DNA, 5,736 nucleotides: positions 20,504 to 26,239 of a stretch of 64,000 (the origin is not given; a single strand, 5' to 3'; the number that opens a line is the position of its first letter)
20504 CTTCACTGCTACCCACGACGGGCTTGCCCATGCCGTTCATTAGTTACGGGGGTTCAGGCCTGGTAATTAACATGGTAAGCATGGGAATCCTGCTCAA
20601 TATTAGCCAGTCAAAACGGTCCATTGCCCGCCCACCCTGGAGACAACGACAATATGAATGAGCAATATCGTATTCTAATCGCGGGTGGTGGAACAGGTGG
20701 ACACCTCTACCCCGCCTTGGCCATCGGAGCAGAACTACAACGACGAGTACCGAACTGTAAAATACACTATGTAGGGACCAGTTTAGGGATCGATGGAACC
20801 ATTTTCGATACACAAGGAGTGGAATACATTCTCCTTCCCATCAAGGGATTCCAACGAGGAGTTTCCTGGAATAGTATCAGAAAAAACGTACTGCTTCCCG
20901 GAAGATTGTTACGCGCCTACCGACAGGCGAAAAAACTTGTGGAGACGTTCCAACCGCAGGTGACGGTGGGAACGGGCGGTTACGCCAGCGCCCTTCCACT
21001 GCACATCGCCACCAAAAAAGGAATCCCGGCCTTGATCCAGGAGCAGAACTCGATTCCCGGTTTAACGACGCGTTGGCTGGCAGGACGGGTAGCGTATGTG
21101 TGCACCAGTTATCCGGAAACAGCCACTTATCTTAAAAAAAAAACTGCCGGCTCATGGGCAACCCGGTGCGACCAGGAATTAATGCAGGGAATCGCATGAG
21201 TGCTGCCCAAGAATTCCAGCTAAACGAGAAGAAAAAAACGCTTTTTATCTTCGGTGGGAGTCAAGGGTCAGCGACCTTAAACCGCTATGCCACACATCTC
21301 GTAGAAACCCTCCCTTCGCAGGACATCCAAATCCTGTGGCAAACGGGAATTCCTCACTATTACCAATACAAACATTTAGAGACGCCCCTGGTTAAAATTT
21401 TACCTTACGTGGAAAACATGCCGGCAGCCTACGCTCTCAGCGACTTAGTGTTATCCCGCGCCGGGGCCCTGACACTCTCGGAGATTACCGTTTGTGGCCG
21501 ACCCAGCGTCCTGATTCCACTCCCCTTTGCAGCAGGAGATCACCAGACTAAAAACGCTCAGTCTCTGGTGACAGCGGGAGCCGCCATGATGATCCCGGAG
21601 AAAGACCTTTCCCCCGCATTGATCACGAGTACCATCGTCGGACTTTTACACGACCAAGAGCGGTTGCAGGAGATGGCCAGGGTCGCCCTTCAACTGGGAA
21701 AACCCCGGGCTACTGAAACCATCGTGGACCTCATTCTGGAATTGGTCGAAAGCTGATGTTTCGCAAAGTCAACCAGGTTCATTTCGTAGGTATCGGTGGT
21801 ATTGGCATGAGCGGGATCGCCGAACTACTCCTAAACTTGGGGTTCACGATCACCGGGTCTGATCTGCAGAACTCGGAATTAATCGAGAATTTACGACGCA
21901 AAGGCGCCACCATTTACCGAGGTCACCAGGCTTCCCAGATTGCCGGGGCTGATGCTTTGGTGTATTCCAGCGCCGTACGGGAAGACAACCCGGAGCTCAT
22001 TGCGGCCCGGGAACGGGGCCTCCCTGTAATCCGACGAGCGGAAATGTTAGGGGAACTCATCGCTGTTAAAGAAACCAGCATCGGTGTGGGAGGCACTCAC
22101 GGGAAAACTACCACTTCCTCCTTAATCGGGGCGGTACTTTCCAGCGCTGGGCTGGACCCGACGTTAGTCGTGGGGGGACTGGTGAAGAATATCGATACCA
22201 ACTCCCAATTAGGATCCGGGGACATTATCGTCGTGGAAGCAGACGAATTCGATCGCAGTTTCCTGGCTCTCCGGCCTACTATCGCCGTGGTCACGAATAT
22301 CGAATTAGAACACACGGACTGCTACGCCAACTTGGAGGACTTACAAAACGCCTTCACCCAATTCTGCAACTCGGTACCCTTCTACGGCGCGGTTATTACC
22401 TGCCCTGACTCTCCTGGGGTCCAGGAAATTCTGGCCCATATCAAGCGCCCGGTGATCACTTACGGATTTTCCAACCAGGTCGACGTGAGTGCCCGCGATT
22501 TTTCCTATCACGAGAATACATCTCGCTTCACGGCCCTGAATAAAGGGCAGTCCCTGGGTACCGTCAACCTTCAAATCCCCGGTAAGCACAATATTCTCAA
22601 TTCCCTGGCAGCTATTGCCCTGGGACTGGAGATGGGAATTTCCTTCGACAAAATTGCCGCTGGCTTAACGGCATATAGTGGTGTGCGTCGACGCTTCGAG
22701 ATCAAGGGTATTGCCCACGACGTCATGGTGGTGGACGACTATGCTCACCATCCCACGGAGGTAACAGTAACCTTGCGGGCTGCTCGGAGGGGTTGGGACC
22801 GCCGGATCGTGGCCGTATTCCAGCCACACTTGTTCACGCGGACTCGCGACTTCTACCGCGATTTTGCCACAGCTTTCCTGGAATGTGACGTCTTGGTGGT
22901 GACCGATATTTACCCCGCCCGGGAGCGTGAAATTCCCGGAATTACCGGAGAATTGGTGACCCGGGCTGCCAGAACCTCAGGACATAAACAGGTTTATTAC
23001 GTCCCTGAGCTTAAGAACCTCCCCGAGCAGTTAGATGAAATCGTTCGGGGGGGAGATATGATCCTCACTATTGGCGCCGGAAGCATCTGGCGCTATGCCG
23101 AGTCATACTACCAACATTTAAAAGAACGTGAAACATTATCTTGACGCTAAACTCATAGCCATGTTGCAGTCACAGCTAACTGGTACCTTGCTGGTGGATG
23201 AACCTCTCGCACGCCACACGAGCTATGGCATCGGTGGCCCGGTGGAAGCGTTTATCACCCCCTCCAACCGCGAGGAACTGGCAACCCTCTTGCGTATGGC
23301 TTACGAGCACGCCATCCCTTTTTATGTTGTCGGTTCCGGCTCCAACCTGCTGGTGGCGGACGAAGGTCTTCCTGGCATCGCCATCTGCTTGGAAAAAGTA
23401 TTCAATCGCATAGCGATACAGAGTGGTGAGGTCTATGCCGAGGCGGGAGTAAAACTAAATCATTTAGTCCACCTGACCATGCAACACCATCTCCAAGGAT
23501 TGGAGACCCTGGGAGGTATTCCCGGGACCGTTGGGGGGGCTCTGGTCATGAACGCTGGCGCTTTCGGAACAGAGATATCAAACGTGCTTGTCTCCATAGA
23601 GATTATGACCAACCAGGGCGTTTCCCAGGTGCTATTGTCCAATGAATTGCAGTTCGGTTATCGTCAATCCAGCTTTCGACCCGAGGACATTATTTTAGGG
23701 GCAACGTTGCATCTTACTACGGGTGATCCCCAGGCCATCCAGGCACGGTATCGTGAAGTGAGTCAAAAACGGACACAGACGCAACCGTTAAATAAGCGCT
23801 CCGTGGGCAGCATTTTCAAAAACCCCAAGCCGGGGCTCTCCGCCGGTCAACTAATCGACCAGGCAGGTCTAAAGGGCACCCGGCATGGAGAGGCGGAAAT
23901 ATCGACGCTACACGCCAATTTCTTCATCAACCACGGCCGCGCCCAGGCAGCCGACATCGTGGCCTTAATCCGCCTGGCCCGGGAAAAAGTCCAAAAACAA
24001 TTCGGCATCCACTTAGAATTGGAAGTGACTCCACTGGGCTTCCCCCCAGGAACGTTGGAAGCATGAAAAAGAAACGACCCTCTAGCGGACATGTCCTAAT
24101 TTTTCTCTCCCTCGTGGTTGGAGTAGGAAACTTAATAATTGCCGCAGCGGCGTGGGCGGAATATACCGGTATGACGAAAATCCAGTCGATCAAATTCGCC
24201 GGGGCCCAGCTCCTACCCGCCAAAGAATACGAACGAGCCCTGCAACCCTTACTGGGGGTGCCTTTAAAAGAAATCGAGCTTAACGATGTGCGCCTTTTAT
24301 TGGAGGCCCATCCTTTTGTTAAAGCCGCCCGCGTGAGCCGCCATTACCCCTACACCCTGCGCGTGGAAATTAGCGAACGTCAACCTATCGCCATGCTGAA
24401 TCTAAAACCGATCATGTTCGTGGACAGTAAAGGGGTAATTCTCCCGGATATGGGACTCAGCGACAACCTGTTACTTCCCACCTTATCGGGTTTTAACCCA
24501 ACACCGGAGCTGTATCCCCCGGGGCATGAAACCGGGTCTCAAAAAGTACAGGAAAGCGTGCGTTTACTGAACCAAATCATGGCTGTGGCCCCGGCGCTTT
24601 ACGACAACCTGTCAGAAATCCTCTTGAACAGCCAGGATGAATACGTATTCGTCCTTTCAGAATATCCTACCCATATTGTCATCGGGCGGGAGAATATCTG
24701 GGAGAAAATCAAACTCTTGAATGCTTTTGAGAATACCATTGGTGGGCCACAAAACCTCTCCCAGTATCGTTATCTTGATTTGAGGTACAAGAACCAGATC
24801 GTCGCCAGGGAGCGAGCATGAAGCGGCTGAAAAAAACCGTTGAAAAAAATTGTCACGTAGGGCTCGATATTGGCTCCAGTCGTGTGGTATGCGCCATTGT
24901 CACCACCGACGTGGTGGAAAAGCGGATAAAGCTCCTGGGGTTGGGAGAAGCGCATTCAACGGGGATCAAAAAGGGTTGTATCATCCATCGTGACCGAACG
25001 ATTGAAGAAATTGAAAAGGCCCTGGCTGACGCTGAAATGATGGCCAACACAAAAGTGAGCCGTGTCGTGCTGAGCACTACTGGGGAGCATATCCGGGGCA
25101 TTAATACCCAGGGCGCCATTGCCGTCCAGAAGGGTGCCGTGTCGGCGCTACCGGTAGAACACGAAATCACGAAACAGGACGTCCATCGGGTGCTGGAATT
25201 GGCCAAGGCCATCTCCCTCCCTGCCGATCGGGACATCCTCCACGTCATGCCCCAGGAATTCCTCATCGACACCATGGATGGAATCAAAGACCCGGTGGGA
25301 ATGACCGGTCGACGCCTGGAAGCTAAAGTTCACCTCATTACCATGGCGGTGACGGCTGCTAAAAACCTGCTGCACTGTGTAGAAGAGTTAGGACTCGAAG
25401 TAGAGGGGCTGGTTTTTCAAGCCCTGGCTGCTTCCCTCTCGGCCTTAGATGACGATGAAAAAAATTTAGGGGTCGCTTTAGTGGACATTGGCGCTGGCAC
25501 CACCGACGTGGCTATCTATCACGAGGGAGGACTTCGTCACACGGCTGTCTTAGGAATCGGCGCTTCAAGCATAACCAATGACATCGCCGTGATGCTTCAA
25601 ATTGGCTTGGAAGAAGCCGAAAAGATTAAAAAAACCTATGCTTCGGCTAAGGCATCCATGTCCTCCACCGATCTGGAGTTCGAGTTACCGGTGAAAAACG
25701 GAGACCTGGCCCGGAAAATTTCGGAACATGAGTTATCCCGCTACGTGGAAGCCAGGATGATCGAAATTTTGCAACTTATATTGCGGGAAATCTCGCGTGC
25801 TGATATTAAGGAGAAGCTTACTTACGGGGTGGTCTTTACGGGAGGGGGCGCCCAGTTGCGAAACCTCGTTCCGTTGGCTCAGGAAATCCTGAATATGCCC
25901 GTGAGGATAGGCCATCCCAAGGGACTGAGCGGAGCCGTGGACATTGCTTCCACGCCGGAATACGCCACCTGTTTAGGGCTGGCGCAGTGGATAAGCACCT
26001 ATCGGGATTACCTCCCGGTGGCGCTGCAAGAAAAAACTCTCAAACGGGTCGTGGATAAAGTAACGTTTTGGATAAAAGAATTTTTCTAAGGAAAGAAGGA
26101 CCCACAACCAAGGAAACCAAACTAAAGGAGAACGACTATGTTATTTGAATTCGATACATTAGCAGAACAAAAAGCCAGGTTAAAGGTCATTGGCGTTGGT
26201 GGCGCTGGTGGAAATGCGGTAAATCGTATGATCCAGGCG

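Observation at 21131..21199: Essential murG is split by a frameshift inside an A10 homopolymer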

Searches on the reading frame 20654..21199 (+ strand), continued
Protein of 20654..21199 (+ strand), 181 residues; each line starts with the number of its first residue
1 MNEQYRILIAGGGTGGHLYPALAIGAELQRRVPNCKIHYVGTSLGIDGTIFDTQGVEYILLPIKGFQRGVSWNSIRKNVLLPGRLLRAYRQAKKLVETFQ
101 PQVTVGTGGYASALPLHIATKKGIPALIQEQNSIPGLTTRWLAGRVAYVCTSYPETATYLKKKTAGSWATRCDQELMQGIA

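Call 62: find_encoding_contigs(protein=P0243, flank=1500, max_places=5)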
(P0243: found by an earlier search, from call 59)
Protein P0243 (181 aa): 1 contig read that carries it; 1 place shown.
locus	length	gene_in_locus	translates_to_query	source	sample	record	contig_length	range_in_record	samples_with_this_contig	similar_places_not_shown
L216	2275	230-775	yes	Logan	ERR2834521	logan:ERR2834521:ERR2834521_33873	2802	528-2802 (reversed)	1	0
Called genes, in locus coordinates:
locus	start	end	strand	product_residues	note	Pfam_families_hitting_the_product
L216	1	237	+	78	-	?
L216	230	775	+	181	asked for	PF03033:Glyco_transf_28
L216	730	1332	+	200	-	PF04101:Glyco_tran_28_C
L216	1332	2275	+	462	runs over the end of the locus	PF01225:Mur_ligase, PF08245:Mur_ligase_M, PF02875:Mur_ligase_C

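Call 70: search_protein_representatives(protein=window:20654-21142:+)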
Query: 163 residues. Proteins with E-value up to 0.001 (for the whole library): 13370; up to 1e-10: 4882; up to 1e-30: 28. The best 150 are listed.
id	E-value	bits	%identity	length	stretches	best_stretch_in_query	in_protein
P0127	2.2e-52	193.1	57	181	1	2-163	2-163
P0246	5.8e-45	169.0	51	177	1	3-163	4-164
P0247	8.3e-45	168.5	52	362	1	7-157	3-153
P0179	8.7e-45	168.4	50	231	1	6-157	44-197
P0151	4.7e-44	166.0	52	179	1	4-163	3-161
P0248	2.5e-43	163.7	51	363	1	7-163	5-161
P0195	1.2e-39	151.7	47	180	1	5-163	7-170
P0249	2.9e-39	150.5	43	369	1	2-160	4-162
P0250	2.6e-37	144.1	46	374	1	5-161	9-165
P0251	1.2e-36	141.9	47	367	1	5-161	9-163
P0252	4.8e-36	140.0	48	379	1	5-160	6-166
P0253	2.2e-34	134.6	45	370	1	7-160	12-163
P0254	3.0e-34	134.1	50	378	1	6-161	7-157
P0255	4.5e-34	133.6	48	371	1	5-161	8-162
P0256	1.1e-33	132.4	40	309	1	5-162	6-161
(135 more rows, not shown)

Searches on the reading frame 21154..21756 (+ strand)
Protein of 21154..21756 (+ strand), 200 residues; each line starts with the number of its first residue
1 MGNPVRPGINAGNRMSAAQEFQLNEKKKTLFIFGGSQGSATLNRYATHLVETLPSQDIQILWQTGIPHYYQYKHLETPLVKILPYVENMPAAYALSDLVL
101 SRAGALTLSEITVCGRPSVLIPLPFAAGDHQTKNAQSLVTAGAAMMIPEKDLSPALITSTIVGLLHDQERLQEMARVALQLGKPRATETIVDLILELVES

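Call 7: search_protein_families(library=pfam, proteins=[window:21154-21756:+])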
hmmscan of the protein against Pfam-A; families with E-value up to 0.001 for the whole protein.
window:21154-21756:+ (200 aa): 1 family
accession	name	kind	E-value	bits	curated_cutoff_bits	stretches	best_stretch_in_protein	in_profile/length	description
PF04101.22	Glyco_tran_28_C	-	1e-36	127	22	1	29-188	1-164/166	Glycosyltransferase family 28 C-terminal domain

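Call 9: find_encoding_contigs(protein=window:21154-21756:+, flank=10000, max_places=10)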
Protein window:21154-21756:+ (200 aa): no gene with exactly this product is on record in the collection.

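Call 14: find_encoding_contigs(protein=window:21196-21756:+, flank=10000, max_places=10)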
Protein window:21196-21756:+ (186 aa): no gene with exactly this product is on record in the collection.

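Call 59: list_cluster_members(proteins=[P0121, window:21196-21756:+, P0123])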
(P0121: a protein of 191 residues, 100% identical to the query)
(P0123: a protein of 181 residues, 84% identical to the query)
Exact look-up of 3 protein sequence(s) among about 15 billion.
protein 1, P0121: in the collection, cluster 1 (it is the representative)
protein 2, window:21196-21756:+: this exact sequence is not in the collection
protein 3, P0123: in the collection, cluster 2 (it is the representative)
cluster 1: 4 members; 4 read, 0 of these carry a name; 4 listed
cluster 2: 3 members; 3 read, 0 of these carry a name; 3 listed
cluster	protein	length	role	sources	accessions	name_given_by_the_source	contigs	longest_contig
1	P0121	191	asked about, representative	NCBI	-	-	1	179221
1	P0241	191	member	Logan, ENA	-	-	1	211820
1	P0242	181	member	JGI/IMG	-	-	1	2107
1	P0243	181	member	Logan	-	-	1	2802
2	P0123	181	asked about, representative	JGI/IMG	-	-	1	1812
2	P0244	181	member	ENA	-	-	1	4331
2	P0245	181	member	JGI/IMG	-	-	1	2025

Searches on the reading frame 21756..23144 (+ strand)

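Call 56: search_protein_families(library=pfam, proteins=[window:21756-23144:+], max_evalue=0.00001)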
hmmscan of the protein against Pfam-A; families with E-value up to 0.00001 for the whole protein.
window:21756-23144:+ (462 aa): 3 families
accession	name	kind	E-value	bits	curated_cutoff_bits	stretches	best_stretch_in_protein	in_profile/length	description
PF01225.30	Mur_ligase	-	1.1e-29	103.1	21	1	8-104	2-93/95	Mur ligase family, catalytic domain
PF08245.18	Mur_ligase_M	-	3.7e-27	96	24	1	111-289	1-199/200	Mur ligase middle domain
PF02875.26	Mur_ligase_C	-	6.1e-21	76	28.4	1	312-442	1-127/127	Mur ligase, glutamate ligase domain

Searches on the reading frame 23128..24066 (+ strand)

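Call 56: search_protein_families(library=pfam, proteins=[window:23128-24066:+], max_evalue=0.00001)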
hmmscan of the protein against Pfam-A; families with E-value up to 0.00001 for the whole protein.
window:23128-24066:+ (312 aa): 2 families
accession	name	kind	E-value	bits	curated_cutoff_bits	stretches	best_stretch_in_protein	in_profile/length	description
PF02873.21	MurB_C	-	8.5e-35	119.3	27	1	204-301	2-97/99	UDP-N-acetylenolpyruvoylglucosamine reductase, C-terminal domain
PF01565.28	FAD_binding_4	-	3.4e-23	82.3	26.4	1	40-164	2-133/139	FAD binding domain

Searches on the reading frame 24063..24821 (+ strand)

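Call 56: search_protein_families(library=pfam, proteins=[window:24063-24821:+], max_evalue=0.00001)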
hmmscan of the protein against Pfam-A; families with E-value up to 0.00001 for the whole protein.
window:24063-24821:+ (252 aa): 1 family
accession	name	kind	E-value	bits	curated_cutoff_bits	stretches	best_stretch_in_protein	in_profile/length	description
PF08478.15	POTRA_1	-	8.4e-09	36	23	1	39-106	2-69/69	POTRA domain, FtsQ-type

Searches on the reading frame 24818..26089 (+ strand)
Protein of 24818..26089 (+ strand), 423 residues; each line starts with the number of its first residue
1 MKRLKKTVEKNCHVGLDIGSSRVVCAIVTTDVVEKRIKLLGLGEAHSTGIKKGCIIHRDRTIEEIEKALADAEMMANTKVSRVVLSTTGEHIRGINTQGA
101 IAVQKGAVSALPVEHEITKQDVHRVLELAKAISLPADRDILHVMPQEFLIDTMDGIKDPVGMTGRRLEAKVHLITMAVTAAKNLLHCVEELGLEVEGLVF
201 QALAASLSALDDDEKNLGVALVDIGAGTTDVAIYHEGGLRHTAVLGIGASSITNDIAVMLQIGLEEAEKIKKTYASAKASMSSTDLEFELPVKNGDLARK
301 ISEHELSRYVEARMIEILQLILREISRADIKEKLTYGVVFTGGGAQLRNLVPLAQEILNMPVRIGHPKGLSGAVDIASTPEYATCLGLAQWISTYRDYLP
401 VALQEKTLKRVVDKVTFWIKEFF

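Call 56: search_protein_families(library=pfam, proteins=[window:24818-26089:+], max_evalue=0.00001)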
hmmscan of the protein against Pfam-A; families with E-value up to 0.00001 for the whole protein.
window:24818-26089:+ (423 aa): 4 families
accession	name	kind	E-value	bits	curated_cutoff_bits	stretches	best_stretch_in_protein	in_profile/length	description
PF14450.12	FtsA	-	3.4e-43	147.5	31.8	1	220-387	1-127/127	Cell division protein FtsA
PF02491.25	SHS2_FTSA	-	5.3e-26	91.2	25.4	1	89-175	1-79/79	SHS2 domain inserted in FTSA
PF06723.19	MreB_Mbl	-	5.6e-12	45.6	27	1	192-366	120-305/327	MreB/Mbl protein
PF11104.14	PilM_2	-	2.8e-09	36.8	27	1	202-273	165-236/340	Type IV pilus assembly protein PilM;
